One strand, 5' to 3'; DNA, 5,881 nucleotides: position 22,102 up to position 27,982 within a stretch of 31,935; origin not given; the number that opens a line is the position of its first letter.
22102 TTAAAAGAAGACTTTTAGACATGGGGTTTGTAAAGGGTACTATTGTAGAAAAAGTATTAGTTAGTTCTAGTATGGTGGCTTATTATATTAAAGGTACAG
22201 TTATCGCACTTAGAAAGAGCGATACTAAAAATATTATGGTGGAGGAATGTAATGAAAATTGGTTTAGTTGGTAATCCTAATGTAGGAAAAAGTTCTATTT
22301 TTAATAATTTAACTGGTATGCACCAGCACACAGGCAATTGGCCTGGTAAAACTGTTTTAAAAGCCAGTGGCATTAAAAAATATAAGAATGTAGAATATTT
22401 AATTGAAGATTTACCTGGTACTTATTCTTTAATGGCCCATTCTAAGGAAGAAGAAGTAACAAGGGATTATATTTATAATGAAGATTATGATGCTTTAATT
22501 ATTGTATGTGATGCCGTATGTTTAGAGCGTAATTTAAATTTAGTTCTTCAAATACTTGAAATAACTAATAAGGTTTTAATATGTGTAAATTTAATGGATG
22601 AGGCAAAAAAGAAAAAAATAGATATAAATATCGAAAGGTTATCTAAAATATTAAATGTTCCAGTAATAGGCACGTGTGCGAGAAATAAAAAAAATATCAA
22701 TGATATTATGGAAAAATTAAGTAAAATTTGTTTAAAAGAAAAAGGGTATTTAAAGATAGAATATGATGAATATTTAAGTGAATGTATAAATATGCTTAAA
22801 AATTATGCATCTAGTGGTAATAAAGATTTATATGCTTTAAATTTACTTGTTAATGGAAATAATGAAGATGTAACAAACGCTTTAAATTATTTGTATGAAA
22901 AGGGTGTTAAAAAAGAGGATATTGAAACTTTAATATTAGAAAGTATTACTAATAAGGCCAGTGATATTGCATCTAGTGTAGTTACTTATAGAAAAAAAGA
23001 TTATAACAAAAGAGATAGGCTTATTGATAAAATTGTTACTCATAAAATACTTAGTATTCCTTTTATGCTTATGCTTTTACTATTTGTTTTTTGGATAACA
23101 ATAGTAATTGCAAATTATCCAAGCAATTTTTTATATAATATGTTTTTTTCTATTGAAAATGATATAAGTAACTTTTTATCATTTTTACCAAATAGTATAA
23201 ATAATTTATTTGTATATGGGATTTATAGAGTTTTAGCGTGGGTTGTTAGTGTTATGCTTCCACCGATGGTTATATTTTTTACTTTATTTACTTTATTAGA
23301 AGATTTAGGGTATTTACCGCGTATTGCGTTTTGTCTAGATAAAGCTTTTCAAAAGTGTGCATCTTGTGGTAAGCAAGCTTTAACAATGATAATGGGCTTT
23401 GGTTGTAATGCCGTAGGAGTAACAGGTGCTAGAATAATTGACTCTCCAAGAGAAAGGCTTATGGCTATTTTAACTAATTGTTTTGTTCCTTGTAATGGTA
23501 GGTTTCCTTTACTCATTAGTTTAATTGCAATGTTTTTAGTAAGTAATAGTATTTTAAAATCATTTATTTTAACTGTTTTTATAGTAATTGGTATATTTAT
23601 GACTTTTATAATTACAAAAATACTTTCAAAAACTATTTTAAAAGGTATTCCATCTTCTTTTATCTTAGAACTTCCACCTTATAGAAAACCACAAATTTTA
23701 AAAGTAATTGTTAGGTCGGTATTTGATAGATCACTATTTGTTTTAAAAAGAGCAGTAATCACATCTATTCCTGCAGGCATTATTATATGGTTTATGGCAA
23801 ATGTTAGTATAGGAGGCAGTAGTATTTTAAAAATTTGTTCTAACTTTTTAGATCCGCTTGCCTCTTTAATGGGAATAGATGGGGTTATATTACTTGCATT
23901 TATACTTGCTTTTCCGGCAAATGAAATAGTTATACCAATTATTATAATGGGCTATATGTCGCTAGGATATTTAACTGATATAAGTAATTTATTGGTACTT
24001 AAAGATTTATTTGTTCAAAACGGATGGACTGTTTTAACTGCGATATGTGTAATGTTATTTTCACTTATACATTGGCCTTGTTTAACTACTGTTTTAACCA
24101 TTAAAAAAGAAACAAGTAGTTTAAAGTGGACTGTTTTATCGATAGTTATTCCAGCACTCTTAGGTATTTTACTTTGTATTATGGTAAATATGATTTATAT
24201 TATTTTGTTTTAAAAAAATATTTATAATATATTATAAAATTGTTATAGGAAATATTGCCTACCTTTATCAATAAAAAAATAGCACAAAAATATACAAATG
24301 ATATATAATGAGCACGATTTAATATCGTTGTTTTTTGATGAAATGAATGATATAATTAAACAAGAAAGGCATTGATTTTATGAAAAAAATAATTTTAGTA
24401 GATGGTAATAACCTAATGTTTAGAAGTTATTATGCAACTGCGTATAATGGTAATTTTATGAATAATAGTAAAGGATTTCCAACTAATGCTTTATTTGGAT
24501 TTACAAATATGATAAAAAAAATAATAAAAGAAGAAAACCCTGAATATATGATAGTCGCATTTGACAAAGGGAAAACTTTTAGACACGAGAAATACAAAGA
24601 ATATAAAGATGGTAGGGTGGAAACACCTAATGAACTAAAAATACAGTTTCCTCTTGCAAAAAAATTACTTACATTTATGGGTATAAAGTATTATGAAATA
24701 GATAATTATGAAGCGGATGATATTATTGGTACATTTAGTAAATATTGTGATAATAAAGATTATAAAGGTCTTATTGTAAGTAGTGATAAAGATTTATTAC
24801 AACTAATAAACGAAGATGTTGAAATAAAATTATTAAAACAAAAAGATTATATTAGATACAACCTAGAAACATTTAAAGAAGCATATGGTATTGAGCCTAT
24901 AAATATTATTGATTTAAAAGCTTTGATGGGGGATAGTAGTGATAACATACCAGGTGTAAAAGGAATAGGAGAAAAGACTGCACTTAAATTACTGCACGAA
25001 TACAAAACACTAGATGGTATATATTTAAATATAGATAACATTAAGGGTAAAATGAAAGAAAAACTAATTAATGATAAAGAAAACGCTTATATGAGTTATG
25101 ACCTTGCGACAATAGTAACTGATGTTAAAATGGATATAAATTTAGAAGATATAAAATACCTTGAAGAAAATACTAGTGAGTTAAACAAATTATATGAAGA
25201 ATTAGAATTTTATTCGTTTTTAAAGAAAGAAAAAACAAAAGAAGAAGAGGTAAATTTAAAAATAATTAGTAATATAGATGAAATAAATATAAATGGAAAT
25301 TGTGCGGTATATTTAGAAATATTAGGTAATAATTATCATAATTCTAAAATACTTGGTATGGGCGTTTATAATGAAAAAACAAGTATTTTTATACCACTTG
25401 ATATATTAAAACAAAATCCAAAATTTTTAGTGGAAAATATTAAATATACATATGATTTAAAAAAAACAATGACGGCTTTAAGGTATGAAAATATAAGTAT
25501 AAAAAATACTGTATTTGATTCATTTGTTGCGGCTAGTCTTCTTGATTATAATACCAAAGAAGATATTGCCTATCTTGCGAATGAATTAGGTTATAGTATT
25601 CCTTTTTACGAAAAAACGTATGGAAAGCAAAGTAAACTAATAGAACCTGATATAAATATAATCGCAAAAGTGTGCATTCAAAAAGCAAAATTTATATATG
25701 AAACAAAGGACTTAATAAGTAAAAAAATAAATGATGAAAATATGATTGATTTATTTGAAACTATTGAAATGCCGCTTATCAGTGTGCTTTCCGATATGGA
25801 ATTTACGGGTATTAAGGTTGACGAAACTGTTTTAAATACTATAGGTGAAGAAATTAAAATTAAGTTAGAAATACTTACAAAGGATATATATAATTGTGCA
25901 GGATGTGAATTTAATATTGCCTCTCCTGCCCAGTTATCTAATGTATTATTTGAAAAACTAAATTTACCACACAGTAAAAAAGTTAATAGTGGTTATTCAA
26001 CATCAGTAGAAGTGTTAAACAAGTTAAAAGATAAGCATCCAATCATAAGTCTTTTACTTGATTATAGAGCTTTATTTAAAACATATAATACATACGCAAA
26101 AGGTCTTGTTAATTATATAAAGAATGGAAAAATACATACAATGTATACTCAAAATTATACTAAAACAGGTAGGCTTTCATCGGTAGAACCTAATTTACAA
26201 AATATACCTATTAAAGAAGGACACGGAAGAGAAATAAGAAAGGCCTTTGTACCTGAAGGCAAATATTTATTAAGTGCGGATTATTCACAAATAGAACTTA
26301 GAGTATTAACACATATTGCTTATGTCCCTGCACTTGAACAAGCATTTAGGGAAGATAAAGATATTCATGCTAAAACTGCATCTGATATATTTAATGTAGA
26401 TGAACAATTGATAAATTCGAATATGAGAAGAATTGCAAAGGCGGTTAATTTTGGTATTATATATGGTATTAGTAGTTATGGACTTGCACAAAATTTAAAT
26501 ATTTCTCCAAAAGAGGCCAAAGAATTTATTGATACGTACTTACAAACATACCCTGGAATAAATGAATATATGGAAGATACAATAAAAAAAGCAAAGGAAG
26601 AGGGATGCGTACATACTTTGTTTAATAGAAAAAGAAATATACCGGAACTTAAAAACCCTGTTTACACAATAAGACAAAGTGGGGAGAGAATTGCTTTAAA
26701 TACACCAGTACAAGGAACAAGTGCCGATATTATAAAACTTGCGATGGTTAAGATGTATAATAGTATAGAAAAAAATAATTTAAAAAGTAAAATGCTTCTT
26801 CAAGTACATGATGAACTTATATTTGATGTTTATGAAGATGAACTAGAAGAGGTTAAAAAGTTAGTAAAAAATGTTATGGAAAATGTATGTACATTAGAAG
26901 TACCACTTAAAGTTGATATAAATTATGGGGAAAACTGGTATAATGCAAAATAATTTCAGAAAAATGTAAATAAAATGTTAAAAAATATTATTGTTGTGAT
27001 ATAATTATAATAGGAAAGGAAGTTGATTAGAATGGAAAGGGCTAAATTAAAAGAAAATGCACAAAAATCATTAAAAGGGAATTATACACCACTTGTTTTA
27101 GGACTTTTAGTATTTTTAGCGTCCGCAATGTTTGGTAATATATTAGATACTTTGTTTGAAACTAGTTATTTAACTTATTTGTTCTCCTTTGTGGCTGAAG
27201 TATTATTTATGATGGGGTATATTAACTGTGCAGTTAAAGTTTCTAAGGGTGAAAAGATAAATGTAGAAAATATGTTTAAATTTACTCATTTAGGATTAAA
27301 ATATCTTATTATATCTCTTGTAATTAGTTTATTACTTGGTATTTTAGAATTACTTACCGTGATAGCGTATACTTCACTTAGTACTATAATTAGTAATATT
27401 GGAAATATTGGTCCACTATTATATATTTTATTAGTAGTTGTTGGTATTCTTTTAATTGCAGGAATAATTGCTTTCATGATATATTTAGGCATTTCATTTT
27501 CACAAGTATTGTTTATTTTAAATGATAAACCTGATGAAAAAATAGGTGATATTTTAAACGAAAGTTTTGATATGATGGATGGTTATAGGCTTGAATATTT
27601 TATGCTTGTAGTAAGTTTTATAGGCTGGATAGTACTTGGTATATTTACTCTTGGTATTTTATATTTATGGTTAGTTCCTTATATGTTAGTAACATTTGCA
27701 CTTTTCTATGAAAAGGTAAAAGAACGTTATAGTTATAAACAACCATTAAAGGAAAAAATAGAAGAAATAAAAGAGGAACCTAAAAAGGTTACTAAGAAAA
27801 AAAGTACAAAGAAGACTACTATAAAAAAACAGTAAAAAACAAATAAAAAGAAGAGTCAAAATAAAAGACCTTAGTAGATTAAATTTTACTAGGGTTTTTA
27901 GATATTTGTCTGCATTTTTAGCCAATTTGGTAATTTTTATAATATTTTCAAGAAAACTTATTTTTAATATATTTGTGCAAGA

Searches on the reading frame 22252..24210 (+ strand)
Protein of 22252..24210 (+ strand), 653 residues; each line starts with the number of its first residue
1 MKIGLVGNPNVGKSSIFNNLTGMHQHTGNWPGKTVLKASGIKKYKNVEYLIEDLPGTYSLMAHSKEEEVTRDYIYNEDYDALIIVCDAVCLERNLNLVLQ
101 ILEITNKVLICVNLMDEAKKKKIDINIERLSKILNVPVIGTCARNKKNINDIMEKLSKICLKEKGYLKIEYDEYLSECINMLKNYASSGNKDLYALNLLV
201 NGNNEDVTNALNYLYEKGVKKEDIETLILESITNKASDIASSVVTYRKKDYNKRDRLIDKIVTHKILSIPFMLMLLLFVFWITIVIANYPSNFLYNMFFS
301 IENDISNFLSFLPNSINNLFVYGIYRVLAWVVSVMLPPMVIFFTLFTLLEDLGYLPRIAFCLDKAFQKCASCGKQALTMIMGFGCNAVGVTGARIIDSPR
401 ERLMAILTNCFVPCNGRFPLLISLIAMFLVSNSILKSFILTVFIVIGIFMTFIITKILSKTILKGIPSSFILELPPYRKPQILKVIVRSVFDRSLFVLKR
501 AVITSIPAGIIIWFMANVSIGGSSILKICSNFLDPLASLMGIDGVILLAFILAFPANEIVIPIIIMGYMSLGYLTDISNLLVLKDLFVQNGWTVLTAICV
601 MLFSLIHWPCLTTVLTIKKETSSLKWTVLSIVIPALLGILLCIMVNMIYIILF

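Call 16: search_protein_families(library=pfam, proteins=[window:22252-24210:+], max_evalue=0.00001)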
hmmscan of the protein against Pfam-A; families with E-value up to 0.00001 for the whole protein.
window:22252-24210:+ (653 aa): 4 families
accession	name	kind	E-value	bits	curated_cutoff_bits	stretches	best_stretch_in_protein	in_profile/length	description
PF02421.24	FeoB_N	-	1.5e-57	193.9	27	1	2-155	2-155/156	Ferrous iron transport protein B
PF07670.19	Gate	-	2.5e-25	89.4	29.6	2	333-426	2-102/104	Nucleoside recognition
PF01926.29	MMR_HSR1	-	7.4e-18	65.1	21.9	1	2-113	1-112/113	50S ribosome-binding GTPase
PF07664.17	FeoB_C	-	1.7e-14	53.7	26.6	1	442-489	3-51/54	Ferrous iron transport protein B C terminus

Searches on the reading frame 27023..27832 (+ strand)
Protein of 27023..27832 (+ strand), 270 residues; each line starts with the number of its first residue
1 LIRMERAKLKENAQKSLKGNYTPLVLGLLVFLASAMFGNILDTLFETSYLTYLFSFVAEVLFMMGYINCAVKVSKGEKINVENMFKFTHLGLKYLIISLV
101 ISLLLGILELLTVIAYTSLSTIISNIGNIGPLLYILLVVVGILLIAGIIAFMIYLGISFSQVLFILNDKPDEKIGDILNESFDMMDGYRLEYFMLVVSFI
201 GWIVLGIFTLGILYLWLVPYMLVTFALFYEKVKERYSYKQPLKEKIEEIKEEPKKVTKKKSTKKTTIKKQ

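Call 3: search_protein_families(library=pfam, proteins=[window:27023-27832:+], max_evalue=1)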
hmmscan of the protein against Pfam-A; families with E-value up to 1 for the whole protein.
window:27023-27832:+ (270 aa): 1 family
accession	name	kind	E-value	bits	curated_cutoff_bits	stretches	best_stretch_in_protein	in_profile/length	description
PF06161.16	DUF975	-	7.8e-36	124.6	34.8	1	4-235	1-242/243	Protein of unknown function (DUF975)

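Call 4: search_protein_families(library=ncbifam, proteins=[window:27023-27832:+], max_evalue=1)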
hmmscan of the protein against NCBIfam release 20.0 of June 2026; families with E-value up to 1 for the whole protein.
window:27023-27832:+ (270 aa): 0 families
